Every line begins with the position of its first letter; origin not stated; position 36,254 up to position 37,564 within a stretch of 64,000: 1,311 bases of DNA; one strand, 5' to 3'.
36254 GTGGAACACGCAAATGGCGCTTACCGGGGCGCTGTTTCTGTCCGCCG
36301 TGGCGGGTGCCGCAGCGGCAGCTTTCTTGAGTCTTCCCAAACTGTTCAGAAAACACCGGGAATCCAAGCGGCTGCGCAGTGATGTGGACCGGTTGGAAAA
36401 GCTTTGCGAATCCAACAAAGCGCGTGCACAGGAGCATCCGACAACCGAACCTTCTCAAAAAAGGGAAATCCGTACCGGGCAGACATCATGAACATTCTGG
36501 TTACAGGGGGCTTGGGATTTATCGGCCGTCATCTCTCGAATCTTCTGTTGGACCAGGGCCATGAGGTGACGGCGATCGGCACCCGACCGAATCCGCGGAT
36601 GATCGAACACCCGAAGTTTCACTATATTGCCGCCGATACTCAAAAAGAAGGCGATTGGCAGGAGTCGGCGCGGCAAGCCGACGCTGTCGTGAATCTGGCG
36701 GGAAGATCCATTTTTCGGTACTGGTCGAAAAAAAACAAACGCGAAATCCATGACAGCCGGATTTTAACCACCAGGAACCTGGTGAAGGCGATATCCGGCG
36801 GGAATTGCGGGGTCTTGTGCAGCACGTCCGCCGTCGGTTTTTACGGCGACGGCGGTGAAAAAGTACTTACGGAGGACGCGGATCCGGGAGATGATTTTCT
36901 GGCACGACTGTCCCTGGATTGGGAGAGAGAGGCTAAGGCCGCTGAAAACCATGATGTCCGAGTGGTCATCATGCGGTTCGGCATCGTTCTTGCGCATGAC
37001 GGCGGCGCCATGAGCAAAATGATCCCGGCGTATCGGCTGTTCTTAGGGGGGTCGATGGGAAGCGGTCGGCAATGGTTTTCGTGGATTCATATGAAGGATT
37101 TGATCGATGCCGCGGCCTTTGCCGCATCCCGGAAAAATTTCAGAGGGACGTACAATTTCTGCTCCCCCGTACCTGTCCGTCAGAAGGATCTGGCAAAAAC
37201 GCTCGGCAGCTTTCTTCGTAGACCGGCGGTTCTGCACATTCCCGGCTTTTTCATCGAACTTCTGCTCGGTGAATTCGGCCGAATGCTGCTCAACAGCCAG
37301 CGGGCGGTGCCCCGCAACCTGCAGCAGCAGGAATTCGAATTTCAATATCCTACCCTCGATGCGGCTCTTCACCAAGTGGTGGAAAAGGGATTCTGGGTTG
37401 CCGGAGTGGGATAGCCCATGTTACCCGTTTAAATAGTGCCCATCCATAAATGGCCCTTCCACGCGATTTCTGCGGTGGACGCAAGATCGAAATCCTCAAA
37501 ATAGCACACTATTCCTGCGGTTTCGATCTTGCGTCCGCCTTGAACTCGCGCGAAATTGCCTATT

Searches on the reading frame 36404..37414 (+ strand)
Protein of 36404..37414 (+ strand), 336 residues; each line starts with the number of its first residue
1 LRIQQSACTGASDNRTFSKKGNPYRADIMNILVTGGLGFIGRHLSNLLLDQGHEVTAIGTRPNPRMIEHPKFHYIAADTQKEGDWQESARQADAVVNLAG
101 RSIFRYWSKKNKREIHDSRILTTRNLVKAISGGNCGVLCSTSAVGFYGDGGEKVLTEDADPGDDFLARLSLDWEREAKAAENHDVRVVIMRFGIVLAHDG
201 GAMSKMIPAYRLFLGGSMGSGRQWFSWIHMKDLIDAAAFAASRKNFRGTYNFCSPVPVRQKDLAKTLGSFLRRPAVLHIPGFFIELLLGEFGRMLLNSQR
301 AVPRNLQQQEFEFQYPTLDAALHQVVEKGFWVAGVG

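Call 27: search_protein_families(library=pfam, proteins=[window:36404-37414:+], max_evalue=0.00001)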
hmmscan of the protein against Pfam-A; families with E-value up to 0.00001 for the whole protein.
window:36404-37414:+ (336 aa): 5 families
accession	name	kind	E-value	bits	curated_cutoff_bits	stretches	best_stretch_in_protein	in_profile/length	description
PF01370.27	Epimerase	-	1.2e-26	94.1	20.9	1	31-245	1-229/240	NAD dependent epimerase/dehydratase family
PF08338.16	DUF1731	-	2.2e-17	62.9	27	1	279-324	1-46/47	Domain of unknown function (DUF1731)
PF16363.11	GDP_Man_Dehyd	-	3.8e-09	36.9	27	1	32-158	1-144/332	GDP-mannose 4,6 dehydratase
PF13460.12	NAD_binding_10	-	6.4e-09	36.4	27.2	1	35-199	1-150/184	NAD(P)H-binding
PF01073.25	3Beta_HSD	-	2.5e-08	33.7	22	1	32-155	1-130/280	3-beta hydroxysteroid dehydrogenase/isomerase family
